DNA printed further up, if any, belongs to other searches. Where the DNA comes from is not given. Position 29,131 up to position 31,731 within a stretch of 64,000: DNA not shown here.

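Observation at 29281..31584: Seven-bladed FG-GAP propeller fused to a Rab-like small GTPase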

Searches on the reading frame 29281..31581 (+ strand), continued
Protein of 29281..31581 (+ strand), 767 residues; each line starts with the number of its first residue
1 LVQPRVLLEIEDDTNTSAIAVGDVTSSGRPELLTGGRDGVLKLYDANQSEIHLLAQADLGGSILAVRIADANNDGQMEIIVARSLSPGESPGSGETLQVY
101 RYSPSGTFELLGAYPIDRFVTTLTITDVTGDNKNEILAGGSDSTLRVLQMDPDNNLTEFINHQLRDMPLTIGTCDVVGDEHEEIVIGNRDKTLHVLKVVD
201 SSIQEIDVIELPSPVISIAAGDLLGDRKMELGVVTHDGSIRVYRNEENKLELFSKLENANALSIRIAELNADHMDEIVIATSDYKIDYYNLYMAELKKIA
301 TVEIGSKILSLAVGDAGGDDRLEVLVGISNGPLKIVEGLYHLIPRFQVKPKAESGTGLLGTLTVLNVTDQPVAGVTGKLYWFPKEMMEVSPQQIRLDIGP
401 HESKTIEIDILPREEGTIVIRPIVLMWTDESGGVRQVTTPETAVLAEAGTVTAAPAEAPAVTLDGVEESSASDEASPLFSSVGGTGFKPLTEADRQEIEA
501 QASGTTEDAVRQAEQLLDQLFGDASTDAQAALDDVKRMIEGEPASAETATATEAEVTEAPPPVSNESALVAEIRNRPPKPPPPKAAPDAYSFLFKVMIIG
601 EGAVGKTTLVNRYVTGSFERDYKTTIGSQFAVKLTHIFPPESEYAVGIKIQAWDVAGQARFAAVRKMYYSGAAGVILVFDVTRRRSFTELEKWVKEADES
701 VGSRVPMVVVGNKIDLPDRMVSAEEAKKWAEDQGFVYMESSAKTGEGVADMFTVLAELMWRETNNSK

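Call 6: find_homologous_proteins(query=window:29281-31581:+, max_evalue=0.00001)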
Query window:29281-31581:+ (767 aa): 168 proteins with E <= 0.00001 among 8000 candidates; the best 120 are listed.
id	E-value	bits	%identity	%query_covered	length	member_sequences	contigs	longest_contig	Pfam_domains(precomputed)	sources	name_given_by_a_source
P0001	0.0e+0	1616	95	100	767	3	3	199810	PF25292.1,PF00025.28,PF15907.12,PF13517.13,PF14783.13,PF08477.20,PF23743.2,PF00071.29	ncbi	ncbi:MAG: GTP-binding protein [Candidatus Thorarchaeota archaeon]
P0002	0.0e+0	1490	88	100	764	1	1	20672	PF01839.30,PF25292.1,PF00025.28,PF15907.12,PF13517.13,PF14783.13,PF08477.20,PF14727.14,PF23743.2,PF00071.29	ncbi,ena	-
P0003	0.0e+0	1425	83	99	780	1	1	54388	PF01839.30,PF25292.1,PF00025.28,PF15907.12,PF13517.13,PF14783.13,PF08477.20,PF23743.2,PF00071.29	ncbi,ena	-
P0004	0.0e+0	1327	78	98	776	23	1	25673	PF01839.30,PF25292.1,PF00025.28,PF15907.12,PF13517.13,PF14783.13,PF08477.20,PF14727.14,PF23743.2,PF00071.29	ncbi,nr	ncbi:MAG: hypothetical protein DRO73_01715 [Candidatus Thorarchaeota archaeon]|nr:MAG: hypothetical 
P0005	0.0e+0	1228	75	95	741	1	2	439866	PF01839.30,PF25292.1,PF00025.28,PF15907.12,PF13517.13,PF14783.13,PF08477.20,PF23743.2,PF00071.29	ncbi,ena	-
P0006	0.0e+0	1140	67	99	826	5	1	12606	PF01839.30,PF25174.2,PF24814.2,PF00025.28,PF15907.12,PF14783.13,PF08477.20,PF14727.14,PF24817.2,PF25292.1,PF13517.13,PF23743.2,PF23414.2,PF00071.29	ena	-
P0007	0.0e+0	1135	67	100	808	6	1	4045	PF25174.2,PF24814.2,PF00025.28,PF15907.12,PF13517.13,PF14783.13,PF08477.20,PF24817.2,PF23743.2,PF23414.2,PF00071.29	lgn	-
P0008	0.0e+0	1135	67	100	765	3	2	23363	PF24814.2,PF00025.28,PF15907.12,PF13517.13,PF14783.13,PF08477.20,PF24817.2,PF23743.2,PF00071.29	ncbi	-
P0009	0.0e+0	1134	66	100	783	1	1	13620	PF25174.2,PF24814.2,PF25292.1,PF00025.28,PF15907.12,PF13517.13,PF14783.13,PF08477.20,PF23743.2,PF00071.29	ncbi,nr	ncbi:GTP-binding protein [Candidatus Thorarchaeota archaeon]|nr:MAG: GTP-binding protein [Candidatus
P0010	0.0e+0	1133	68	99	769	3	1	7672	PF01839.30,PF25292.1,PF00025.28,PF15907.12,PF13517.13,PF14783.13,PF08477.20,PF14727.14,PF24817.2,PF23743.2,PF00071.29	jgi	jgi:small GTP-binding protein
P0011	0.0e+0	1131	66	100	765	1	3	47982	PF25174.2,PF24814.2,PF00025.28,PF15907.12,PF13517.13,PF14783.13,PF08477.20,PF24817.2,PF23743.2,PF00071.29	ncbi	ncbi:MAG: GTP-binding protein [Candidatus Thorarchaeota archaeon]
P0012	0.0e+0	1131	66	100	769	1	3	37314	PF25292.1,PF00025.28,PF15907.12,PF13517.13,PF14783.13,PF08477.20,PF24817.2,PF23743.2,PF00071.29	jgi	jgi:small GTP-binding protein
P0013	0.0e+0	1127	67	100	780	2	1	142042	PF25174.2,PF25292.1,PF00025.28,PF15907.12,PF13517.13,PF14783.13,PF08477.20,PF23743.2,PF00071.29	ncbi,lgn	-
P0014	0.0e+0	1127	67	99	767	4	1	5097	PF25292.1,PF00025.28,PF15907.12,PF13517.13,PF14783.13,PF08477.20,PF24817.2,PF23743.2,PF00071.29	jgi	jgi:small GTP-binding protein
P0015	0.0e+0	1124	66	99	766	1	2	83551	PF25292.1,PF00025.28,PF15907.12,PF13517.13,PF14783.13,PF08477.20,PF24817.2,PF23743.2,PF00071.29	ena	-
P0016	0.0e+0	1124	66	100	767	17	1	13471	PF00025.28,PF15907.12,PF13517.13,PF14783.13,PF08477.20,PF24817.2,PF23743.2,PF00071.29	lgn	-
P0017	0.0e+0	1122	66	99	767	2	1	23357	PF01839.30,PF25292.1,PF00025.28,PF15907.12,PF13517.13,PF14783.13,PF08477.20,PF24817.2,PF23743.2,PF00071.29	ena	-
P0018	0.0e+0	1122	65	100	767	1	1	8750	PF00025.28,PF15907.12,PF13517.13,PF14783.13,PF08477.20,PF24817.2,PF23743.2,PF00071.29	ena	-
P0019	0.0e+0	1121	66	99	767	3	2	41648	PF24814.2,PF25292.1,PF00025.28,PF15907.12,PF13517.13,PF14783.13,PF08477.20,PF24817.2,PF23743.2,PF00071.29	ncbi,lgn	ncbi:MAG: GTP-binding protein [Candidatus Thorarchaeota archaeon]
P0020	0.0e+0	1121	65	100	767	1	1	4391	PF00025.28,PF15907.12,PF13517.13,PF14783.13,PF08477.20,PF14727.14,PF24817.2,PF23743.2,PF00071.29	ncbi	-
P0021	0.0e+0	1120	66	100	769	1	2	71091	PF24814.2,PF00025.28,PF15907.12,PF14783.13,PF08477.20,PF14727.14,PF24817.2,PF25292.1,PF13517.13,PF23743.2,PF23414.2,PF00071.29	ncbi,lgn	ncbi:MAG: GTP-binding protein [Candidatus Sifarchaeia archaeon]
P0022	0.0e+0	1118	65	100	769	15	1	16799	PF25292.1,PF00025.28,PF15907.12,PF13517.13,PF14783.13,PF08477.20,PF14727.14,PF24817.2,PF23743.2,PF00071.29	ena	-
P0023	0.0e+0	1118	65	100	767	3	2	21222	PF00025.28,PF15907.12,PF13517.13,PF14783.13,PF08477.20,PF24817.2,PF23743.2,PF00071.29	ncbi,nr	ncbi:MAG: GTP-binding protein [Candidatus Thorarchaeota archaeon]|nr:MAG: GTP-binding protein [Candi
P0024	0.0e+0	1118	66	100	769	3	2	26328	PF01839.30,PF24814.2,PF00025.28,PF15907.12,PF14783.13,PF08477.20,PF24817.2,PF25292.1,PF13517.13,PF23743.2,PF23414.2,PF00071.29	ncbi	-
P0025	0.0e+0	1117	65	100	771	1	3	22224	PF25292.1,PF00025.28,PF15907.12,PF13517.13,PF14783.13,PF08477.20,PF14727.14,PF23726.2,PF24817.2,PF23743.2,PF00071.29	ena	-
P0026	0.0e+0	1116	65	100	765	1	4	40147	PF24814.2,PF00025.28,PF15907.12,PF13517.13,PF14783.13,PF08477.20,PF24817.2,PF23743.2,PF00071.29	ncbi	ncbi:MAG: GTP-binding protein [Candidatus Thorarchaeota archaeon]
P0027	0.0e+0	1116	65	100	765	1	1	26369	PF24814.2,PF00025.28,PF15907.12,PF13517.13,PF14783.13,PF08477.20,PF24817.2,PF23743.2,PF00071.29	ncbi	ncbi:MAG: GTP-binding protein [Candidatus Thorarchaeota archaeon]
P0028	0.0e+0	1116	65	100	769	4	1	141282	PF24814.2,PF25292.1,PF00025.28,PF15907.12,PF13517.13,PF14783.13,PF08477.20,PF14727.14,PF24817.2,PF23743.2,PF00071.29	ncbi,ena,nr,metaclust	ncbi:MAG: hypothetical protein AM326_07550 [Candidatus Thorarchaeota archaeon SMTZ-45]|nr:MAG: hypot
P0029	0.0e+0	1116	64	99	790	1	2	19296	PF01839.30,PF00025.28,PF15907.12,PF14783.13,PF08477.20,PF14727.14,PF23726.2,PF24817.2,PF25292.1,PF13517.13,PF23743.2,PF00071.29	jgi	jgi:small GTP-binding protein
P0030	0.0e+0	1116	65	100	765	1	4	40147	PF24814.2,PF00025.28,PF15907.12,PF13517.13,PF14783.13,PF08477.20,PF24817.2,PF23743.2,PF00071.29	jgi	jgi:small GTP-binding protein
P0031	0.0e+0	1116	65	100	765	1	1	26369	PF24814.2,PF00025.28,PF15907.12,PF13517.13,PF14783.13,PF08477.20,PF24817.2,PF23743.2,PF00071.29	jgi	jgi:small GTP-binding protein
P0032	0.0e+0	1115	65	100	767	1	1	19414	PF00025.28,PF15907.12,PF13517.13,PF14783.13,PF08477.20,PF24817.2,PF23743.2,PF00071.29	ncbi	-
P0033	0.0e+0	1113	65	100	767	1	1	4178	PF01839.30,PF24814.2,PF00025.28,PF15907.12,PF13517.13,PF14783.13,PF08477.20,PF24817.2,PF23743.2,PF00071.29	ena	-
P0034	0.0e+0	1113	66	99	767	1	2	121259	PF25174.2,PF24814.2,PF00025.28,PF15907.12,PF14783.13,PF08477.20,PF14727.14,PF24817.2,PF25292.1,PF13517.13,PF23743.2,PF00071.29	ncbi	ncbi:MAG: GTP-binding protein [Promethearchaeota archaeon]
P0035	0.0e+0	1113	65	99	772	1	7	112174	PF00025.28,PF15907.12,PF13517.13,PF14783.13,PF08477.20,PF23743.2,PF00071.29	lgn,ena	-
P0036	0.0e+0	1112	65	99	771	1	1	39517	PF00025.28,PF15907.12,PF13517.13,PF14783.13,PF08477.20,PF23743.2,PF00071.29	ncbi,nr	ncbi:GTP-binding protein [Candidatus Thorarchaeota archaeon]|nr:MAG: GTP-binding protein [Candidatus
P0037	0.0e+0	1111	65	99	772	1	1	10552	PF00025.28,PF15907.12,PF13517.13,PF14783.13,PF08477.20,PF23743.2,PF00071.29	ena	-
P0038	0.0e+0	1110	65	99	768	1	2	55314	PF25292.1,PF00025.28,PF15907.12,PF13517.13,PF14783.13,PF08477.20,PF14727.14,PF24817.2,PF23743.2,PF00071.29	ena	-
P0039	0.0e+0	1109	64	100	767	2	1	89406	PF00025.28,PF15907.12,PF13517.13,PF14783.13,PF08477.20,PF24817.2,PF23743.2,PF00071.29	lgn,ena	-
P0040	0.0e+0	1109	66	99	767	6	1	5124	PF00025.28,PF15907.12,PF13517.13,PF14783.13,PF08477.20,PF23743.2,PF00071.29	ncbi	-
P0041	0.0e+0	1107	65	100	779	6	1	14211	PF01839.30,PF25292.1,PF00025.28,PF15907.12,PF13517.13,PF14783.13,PF08477.20,PF23743.2,PF00071.29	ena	-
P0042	0.0e+0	1106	65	99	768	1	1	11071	PF01839.30,PF25292.1,PF00025.28,PF15907.12,PF13517.13,PF14783.13,PF08477.20,PF24817.2,PF23743.2,PF00071.29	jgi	jgi:small GTP-binding protein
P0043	0.0e+0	1106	65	99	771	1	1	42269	PF24814.2,PF25292.1,PF00025.28,PF15907.12,PF13517.13,PF14783.13,PF08477.20,PF23743.2,PF23414.2,PF00071.29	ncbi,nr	ncbi:GTP-binding protein [Candidatus Thorarchaeota archaeon]|nr:MAG: GTP-binding protein [Candidatus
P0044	0.0e+0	1106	65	99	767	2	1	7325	PF24814.2,PF25292.1,PF00025.28,PF15907.12,PF13517.13,PF14783.13,PF08477.20,PF24817.2,PF23743.2,PF00071.29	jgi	-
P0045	0.0e+0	1106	65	100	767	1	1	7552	PF24814.2,PF00025.28,PF15907.12,PF14783.13,PF08477.20,PF14727.14,PF24817.2,PF25292.1,PF13517.13,PF23743.2,PF23414.2,PF00071.29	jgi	jgi:small GTP-binding protein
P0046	0.0e+0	1106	65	100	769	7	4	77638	PF01839.30,PF25292.1,PF00025.28,PF15907.12,PF13517.13,PF14783.13,PF08477.20,PF24817.2,PF23743.2,PF00071.29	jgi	jgi:small GTP-binding protein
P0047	0.0e+0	1105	66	99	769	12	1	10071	PF25174.2,PF24814.2,PF25292.1,PF00025.28,PF15907.12,PF13517.13,PF14783.13,PF08477.20,PF24817.2,PF23743.2,PF00071.29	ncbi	ncbi:MAG: GTP-binding protein [Candidatus Thorarchaeota archaeon]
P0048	0.0e+0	1104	63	100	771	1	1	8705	PF01839.30,PF25292.1,PF00025.28,PF15907.12,PF13517.13,PF14783.13,PF08477.20,PF14727.14,PF23743.2,PF00071.29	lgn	-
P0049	0.0e+0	1104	64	100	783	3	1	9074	PF01839.30,PF00025.28,PF15907.12,PF13517.13,PF14783.13,PF08477.20,PF14727.14,PF24817.2,PF23743.2,PF00071.29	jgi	jgi:small GTP-binding protein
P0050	0.0e+0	1104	65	100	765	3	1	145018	PF25292.1,PF00025.28,PF15907.12,PF13517.13,PF14783.13,PF08477.20,PF14727.14,PF23743.2,PF00071.29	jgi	jgi:small GTP-binding protein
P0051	0.0e+0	1103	66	100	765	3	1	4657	PF25292.1,PF00025.28,PF13517.13,PF14783.13,PF08477.20,PF14727.14,PF23743.2,PF00071.29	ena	-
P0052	0.0e+0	1103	65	99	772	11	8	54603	PF24814.2,PF25292.1,PF00025.28,PF15907.12,PF13517.13,PF14783.13,PF08477.20,PF23743.2,PF00071.29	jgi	jgi:small GTP-binding protein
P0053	0.0e+0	1102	64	99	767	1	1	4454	PF25292.1,PF00025.28,PF15907.12,PF13517.13,PF14783.13,PF08477.20,PF14727.14,PF24817.2,PF23743.2,PF00071.29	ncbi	ncbi:MAG: GTP-binding protein [Candidatus Thorarchaeota archaeon]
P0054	0.0e+0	1102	66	100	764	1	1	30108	PF25292.1,PF00025.28,PF15907.12,PF13517.13,PF14783.13,PF08477.20,PF14727.14,PF23743.2,PF00071.29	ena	-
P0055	0.0e+0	1102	64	100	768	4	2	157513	PF25174.2,PF24814.2,PF00025.28,PF15907.12,PF14783.13,PF08477.20,PF14727.14,PF24817.2,PF25292.1,PF13517.13,PF23743.2,PF23414.2,PF00071.29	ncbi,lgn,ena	-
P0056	0.0e+0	1102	66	100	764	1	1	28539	PF25292.1,PF00025.28,PF15907.12,PF13517.13,PF14783.13,PF08477.20,PF14727.14,PF23743.2,PF00071.29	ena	-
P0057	0.0e+0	1102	65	99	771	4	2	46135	PF25174.2,PF00025.28,PF15907.12,PF13517.13,PF14783.13,PF08477.20,PF14727.14,PF23743.2,PF00071.29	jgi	jgi:small GTP-binding protein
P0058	0.0e+0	1098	65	100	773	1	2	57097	PF01839.30,PF25292.1,PF00025.28,PF15907.12,PF13517.13,PF14783.13,PF08477.20,PF23743.2,PF00071.29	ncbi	ncbi:MAG: GTP-binding protein [Candidatus Thorarchaeota archaeon]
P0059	0.0e+0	1098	65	99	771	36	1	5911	PF01839.30,PF00025.28,PF15907.12,PF13517.13,PF14783.13,PF08477.20,PF23743.2,PF00071.29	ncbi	-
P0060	0.0e+0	1097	65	100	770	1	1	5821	PF01839.30,PF25174.2,PF24814.2,PF00025.28,PF15907.12,PF14783.13,PF08477.20,PF14727.14,PF24817.2,PF25292.1,PF13517.13,PF23743.2,PF00071.29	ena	-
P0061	0.0e+0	1096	65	99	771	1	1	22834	PF24814.2,PF25292.1,PF00025.28,PF15907.12,PF13517.13,PF14783.13,PF08477.20,PF24817.2,PF23743.2,PF00071.29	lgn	-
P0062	0.0e+0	1095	64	99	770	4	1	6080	PF24814.2,PF25292.1,PF00025.28,PF15907.12,PF13517.13,PF14783.13,PF08477.20,PF24817.2,PF23743.2,PF00071.29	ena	-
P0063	0.0e+0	1095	64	99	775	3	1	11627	PF24814.2,PF25292.1,PF00025.28,PF15907.12,PF13517.13,PF14783.13,PF08477.20,PF24817.2,PF23743.2,PF00071.29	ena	-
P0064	0.0e+0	1095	66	99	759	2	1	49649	PF25292.1,PF00025.28,PF15907.12,PF13517.13,PF14783.13,PF08477.20,PF14727.14,PF23743.2,PF00071.29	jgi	jgi:small GTP-binding protein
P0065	0.0e+0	1095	64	100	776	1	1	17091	PF25174.2,PF24814.2,PF25292.1,PF00025.28,PF15907.12,PF13517.13,PF14783.13,PF08477.20,PF23743.2,PF00071.29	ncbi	ncbi:MAG: GTP-binding protein [Candidatus Thorarchaeota archaeon]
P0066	0.0e+0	1094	64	99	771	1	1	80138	PF25292.1,PF00025.28,PF15907.12,PF13517.13,PF14783.13,PF08477.20,PF23743.2,PF00071.29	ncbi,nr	ncbi:MAG: GTP-binding protein [Candidatus Lokiarchaeota archaeon]|nr:GTP-binding protein [Candidatus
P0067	0.0e+0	1093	66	100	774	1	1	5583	PF25174.2,PF25292.1,PF00025.28,PF15907.12,PF13517.13,PF14783.13,PF08477.20,PF24817.2,PF23743.2,PF00071.29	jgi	jgi:small GTP-binding protein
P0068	0.0e+0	1092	64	99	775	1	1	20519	PF01839.30,PF24814.2,PF00025.28,PF15907.12,PF13517.13,PF14783.13,PF08477.20,PF24817.2,PF00400.39,PF23743.2,PF00071.29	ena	-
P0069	0.0e+0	1092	65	99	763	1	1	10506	PF25174.2,PF24814.2,PF25292.1,PF00025.28,PF13517.13,PF14783.13,PF08477.20,PF14727.14,PF24817.2,PF23743.2,PF00071.29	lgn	-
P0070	0.0e+0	1091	65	100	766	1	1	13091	PF25292.1,PF00025.28,PF15907.12,PF13517.13,PF14783.13,PF08477.20,PF14727.14,PF23743.2,PF00071.29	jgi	jgi:small GTP-binding protein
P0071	0.0e+0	1091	64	99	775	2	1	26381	PF24814.2,PF00025.28,PF15907.12,PF13517.13,PF14783.13,PF08477.20,PF24817.2,PF23743.2,PF00071.29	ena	-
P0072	0.0e+0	1090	64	100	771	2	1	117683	PF25174.2,PF24814.2,PF00025.28,PF15907.12,PF25173.2,PF14783.13,PF08477.20,PF24817.2,PF24782.3,PF13517.13,PF24807.2,PF23743.2,PF00071.29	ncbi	-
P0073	0.0e+0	1090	63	100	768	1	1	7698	PF25292.1,PF00025.28,PF15907.12,PF13517.13,PF14783.13,PF08477.20,PF14727.14,PF23743.2,PF00071.29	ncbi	ncbi:MAG: GTP-binding protein [Candidatus Thorarchaeota archaeon]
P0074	0.0e+0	1089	63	100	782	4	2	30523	PF25174.2,PF24814.2,PF00025.28,PF15907.12,PF13517.13,PF25173.2,PF14783.13,PF08477.20,PF24817.2,PF23743.2,PF00071.29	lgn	-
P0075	0.0e+0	1089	63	99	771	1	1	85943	PF24814.2,PF25292.1,PF00025.28,PF15907.12,PF13517.13,PF14783.13,PF08477.20,PF14727.14,PF24817.2,PF23743.2,PF00071.29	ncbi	-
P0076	0.0e+0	1089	64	99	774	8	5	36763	PF01839.30,PF25292.1,PF00025.28,PF15907.12,PF13517.13,PF14783.13,PF08477.20,PF23743.2,PF00071.29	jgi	-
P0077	0.0e+0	1088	64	99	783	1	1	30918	PF01839.30,PF25174.2,PF24814.2,PF00025.28,PF15907.12,PF14783.13,PF08477.20,PF14727.14,PF13517.13,PF23743.2,PF23414.2,PF00071.29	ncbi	ncbi:MAG: GTP-binding protein [Candidatus Thorarchaeota archaeon]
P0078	0.0e+0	1087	64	100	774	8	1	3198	PF01839.30,PF25174.2,PF24814.2,PF00025.28,PF15907.12,PF25173.2,PF14783.13,PF08477.20,PF14727.14,PF24817.2,PF24796.2,PF25292.1,PF13517.13,PF23743.2,PF23414.2,PF00071.29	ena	-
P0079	0.0e+0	1087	64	100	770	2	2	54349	PF01839.30,PF25174.2,PF24814.2,PF23381.2,PF00025.28,PF15907.12,PF25173.2,PF14783.13,PF08477.20,PF14727.14,PF23726.2,PF24817.2,PF13517.13,PF23743.2,PF00071.29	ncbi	ncbi:MAG: GTP-binding protein [Candidatus Thorarchaeota archaeon]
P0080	0.0e+0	1087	65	99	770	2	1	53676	PF00025.28,PF15907.12,PF13517.13,PF14783.13,PF08477.20,PF14727.14,PF24817.2,PF23743.2,PF00071.29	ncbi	-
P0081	0.0e+0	1087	65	99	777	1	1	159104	PF25174.2,PF00025.28,PF15907.12,PF13517.13,PF14783.13,PF08477.20,PF14727.14,PF23743.2,PF00071.29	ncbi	-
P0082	0.0e+0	1086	64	99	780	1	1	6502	PF24814.2,PF25292.1,PF00025.28,PF15907.12,PF13517.13,PF14783.13,PF08477.20,PF23743.2,PF00071.29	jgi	jgi:small GTP-binding protein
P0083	0.0e+0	1086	63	100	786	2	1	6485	PF24814.2,PF25292.1,PF00025.28,PF15907.12,PF13517.13,PF14783.13,PF08477.20,PF23743.2,PF00071.29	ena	-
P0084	0.0e+0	1086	64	99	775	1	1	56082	PF24814.2,PF00025.28,PF15907.12,PF13517.13,PF25173.2,PF14783.13,PF08477.20,PF23743.2,PF00071.29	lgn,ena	-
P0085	0.0e+0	1086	63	99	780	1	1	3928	PF24814.2,PF25292.1,PF00025.28,PF15907.12,PF13517.13,PF14783.13,PF08477.20,PF23743.2,PF00071.29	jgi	jgi:small GTP-binding protein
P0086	0.0e+0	1083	63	99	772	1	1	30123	PF24814.2,PF00025.28,PF15907.12,PF13517.13,PF14783.13,PF08477.20,PF23743.2,PF00071.29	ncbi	ncbi:MAG: GTP-binding protein [Candidatus Thorarchaeota archaeon]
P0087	0.0e+0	1083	64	100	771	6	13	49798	PF25174.2,PF24814.2,PF00025.28,PF15907.12,PF25173.2,PF14783.13,PF08477.20,PF14727.14,PF24817.2,PF13517.13,PF23743.2,PF23414.2,PF00071.29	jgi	jgi:small GTP-binding protein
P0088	0.0e+0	1082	65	99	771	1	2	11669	PF25174.2,PF00025.28,PF15907.12,PF13517.13,PF14783.13,PF08477.20,PF23743.2,PF23414.2,PF00071.29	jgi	jgi:small GTP-binding protein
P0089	0.0e+0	1082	64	100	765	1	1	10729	PF25292.1,PF00025.28,PF15907.12,PF13517.13,PF14783.13,PF08477.20,PF14727.14,PF24817.2,PF23743.2,PF00071.29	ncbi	-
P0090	0.0e+0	1082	63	99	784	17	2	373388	PF24814.2,PF00025.28,PF15907.12,PF13517.13,PF14783.13,PF08477.20,PF24817.2,PF23743.2,PF00071.29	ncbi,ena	-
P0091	0.0e+0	1081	63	100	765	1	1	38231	PF00025.28,PF15907.12,PF13517.13,PF14783.13,PF08477.20,PF14727.14,PF23743.2,PF00071.29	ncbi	ncbi:MAG: GTP-binding protein [Candidatus Thorarchaeota archaeon]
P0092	0.0e+0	1081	64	99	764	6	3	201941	PF25292.1,PF00025.28,PF15907.12,PF13517.13,PF14783.13,PF08477.20,PF14727.14,PF23743.2,PF00071.29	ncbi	ncbi:MAG: GTP-binding protein [Candidatus Thorarchaeota archaeon]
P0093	0.0e+0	1081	62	100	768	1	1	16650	PF01839.30,PF00025.28,PF15907.12,PF13517.13,PF14783.13,PF08477.20,PF14727.14,PF24817.2,PF23743.2,PF00071.29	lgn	-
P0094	0.0e+0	1081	63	99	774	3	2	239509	PF24814.2,PF00025.28,PF15907.12,PF13517.13,PF14783.13,PF08477.20,PF24817.2,PF23743.2,PF00071.29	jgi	-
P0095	0.0e+0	1080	63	100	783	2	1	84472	PF01839.30,PF25174.2,PF24814.2,PF25292.1,PF00025.28,PF15907.12,PF13517.13,PF14783.13,PF08477.20,PF23743.2,PF00071.29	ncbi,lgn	-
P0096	0.0e+0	1080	63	99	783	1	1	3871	PF24814.2,PF00025.28,PF15907.12,PF13517.13,PF14783.13,PF08477.20,PF24817.2,PF23743.2,PF00071.29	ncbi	-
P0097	0.0e+0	1080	64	100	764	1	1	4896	PF01839.30,PF25292.1,PF00025.28,PF15907.12,PF13517.13,PF14783.13,PF08477.20,PF14727.14,PF23743.2,PF00071.29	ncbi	-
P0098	0.0e+0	1080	63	99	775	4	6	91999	PF24814.2,PF00025.28,PF15907.12,PF13517.13,PF14783.13,PF08477.20,PF24817.2,PF23743.2,PF00071.29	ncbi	ncbi:MAG: GTP-binding protein [Candidatus Thorarchaeota archaeon]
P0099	0.0e+0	1080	63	99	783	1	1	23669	PF24814.2,PF00025.28,PF15907.12,PF13517.13,PF14783.13,PF08477.20,PF23743.2,PF00071.29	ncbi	-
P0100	0.0e+0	1079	63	100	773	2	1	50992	PF01839.30,PF24814.2,PF23381.2,PF00025.28,PF15907.12,PF14783.13,PF08477.20,PF14727.14,PF24796.2,PF25292.1,PF13517.13,PF23743.2,PF23414.2,PF00071.29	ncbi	-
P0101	0.0e+0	1079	63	99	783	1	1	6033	PF24814.2,PF00025.28,PF15907.12,PF13517.13,PF14783.13,PF08477.20,PF24817.2,PF23743.2,PF00071.29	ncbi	-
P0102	0.0e+0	1079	64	99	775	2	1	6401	PF25292.1,PF00025.28,PF15907.12,PF13517.13,PF14783.13,PF08477.20,PF24817.2,PF23743.2,PF00071.29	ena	-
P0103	0.0e+0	1078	63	99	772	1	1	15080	PF01839.30,PF00025.28,PF15907.12,PF13517.13,PF14783.13,PF08477.20,PF24817.2,PF23743.2,PF00071.29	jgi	-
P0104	0.0e+0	1078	63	100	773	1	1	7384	PF01839.30,PF25174.2,PF24814.2,PF00025.28,PF15907.12,PF25173.2,PF14783.13,PF08477.20,PF14727.14,PF24817.2,PF24796.2,PF25292.1,PF13517.13,PF23743.2,PF23414.2,PF00071.29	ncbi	-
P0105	0.0e+0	1077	64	99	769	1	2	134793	PF00025.28,PF15907.12,PF13517.13,PF14783.13,PF08477.20,PF23743.2,PF00071.29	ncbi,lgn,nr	ncbi:MAG: hypothetical protein BAJATHORv1_70008 [Candidatus Thorarchaeota archaeon]|nr:MAG: hypothet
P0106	0.0e+0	1077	63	100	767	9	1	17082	PF25292.1,PF00025.28,PF15907.12,PF13517.13,PF14783.13,PF08477.20,PF23743.2,PF00071.29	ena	-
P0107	0.0e+0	1077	64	99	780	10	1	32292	PF25292.1,PF00025.28,PF15907.12,PF13517.13,PF14783.13,PF08477.20,PF23743.2,PF00071.29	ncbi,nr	ncbi:MAG: GTP-binding protein [Candidatus Thorarchaeota archaeon]|nr:GTP-binding protein [Candidatus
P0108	0.0e+0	1077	63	99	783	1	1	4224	PF24814.2,PF00025.28,PF15907.12,PF13517.13,PF14783.13,PF08477.20,PF24817.2,PF23743.2,PF00071.29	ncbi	-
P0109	0.0e+0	1076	64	100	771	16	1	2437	PF25292.1,PF00025.28,PF15907.12,PF13517.13,PF14783.13,PF08477.20,PF14727.14,PF24817.2,PF23743.2,PF00071.29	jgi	-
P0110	0.0e+0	1074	65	97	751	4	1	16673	PF25292.1,PF00025.28,PF15907.12,PF13517.13,PF14783.13,PF08477.20,PF23743.2,PF00071.29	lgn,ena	-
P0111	0.0e+0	1074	63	100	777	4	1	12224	PF01839.30,PF25174.2,PF24814.2,PF00025.28,PF15907.12,PF14783.13,PF08477.20,PF14727.14,PF24796.2,PF25292.1,PF13517.13,PF23743.2,PF00071.29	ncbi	ncbi:MAG: GTP-binding protein [Candidatus Thorarchaeota archaeon]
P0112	0.0e+0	1073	64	100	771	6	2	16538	PF25292.1,PF00025.28,PF15907.12,PF13517.13,PF14783.13,PF08477.20,PF24817.2,PF23743.2,PF00071.29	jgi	-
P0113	0.0e+0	1073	63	100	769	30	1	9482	PF25292.1,PF00025.28,PF15907.12,PF13517.13,PF14783.13,PF08477.20,PF14727.14,PF23743.2,PF00071.29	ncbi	ncbi:MAG: GTP-binding protein [Candidatus Thorarchaeota archaeon]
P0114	0.0e+0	1073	63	99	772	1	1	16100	PF25292.1,PF00025.28,PF15907.12,PF13517.13,PF14783.13,PF08477.20,PF24817.2,PF23743.2,PF00071.29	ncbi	ncbi:MAG: GTP-binding protein [Candidatus Thorarchaeota archaeon]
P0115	0.0e+0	1072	62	100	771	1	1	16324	PF25174.2,PF24814.2,PF00025.28,PF15907.12,PF25173.2,PF14783.13,PF08477.20,PF24817.2,PF25292.1,PF13517.13,PF24807.2,PF23743.2,PF23414.2,PF00071.29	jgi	-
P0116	0.0e+0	1072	64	100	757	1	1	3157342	PF01839.30,PF25292.1,PF00025.28,PF15907.12,PF13517.13,PF14783.13,PF08477.20,PF23743.2,PF00071.29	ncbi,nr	ncbi:MAG: GTP-binding protein [Candidatus Thorarchaeota archaeon]|nr:MAG: GTP-binding protein [Candi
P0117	0.0e+0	1072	63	100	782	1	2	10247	PF01839.30,PF25174.2,PF24814.2,PF00025.28,PF15907.12,PF25173.2,PF14783.13,PF08477.20,PF14727.14,PF24817.2,PF13517.13,PF24807.2,PF23743.2,PF23414.2,PF00071.29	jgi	jgi:small GTP-binding protein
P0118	0.0e+0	1072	62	100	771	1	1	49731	PF25174.2,PF24814.2,PF00025.28,PF15907.12,PF25173.2,PF14783.13,PF08477.20,PF24817.2,PF25292.1,PF13517.13,PF24807.2,PF23743.2,PF23414.2,PF00071.29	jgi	-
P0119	0.0e+0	1071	62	100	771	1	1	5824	PF25174.2,PF24814.2,PF00025.28,PF15907.12,PF25173.2,PF14783.13,PF08477.20,PF24817.2,PF25292.1,PF13517.13,PF24807.2,PF23743.2,PF23414.2,PF00071.29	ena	-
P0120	0.0e+0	1070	63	99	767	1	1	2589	PF25174.2,PF24814.2,PF00025.28,PF15907.12,PF13517.13,PF14783.13,PF08477.20,PF23743.2,PF00071.29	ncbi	-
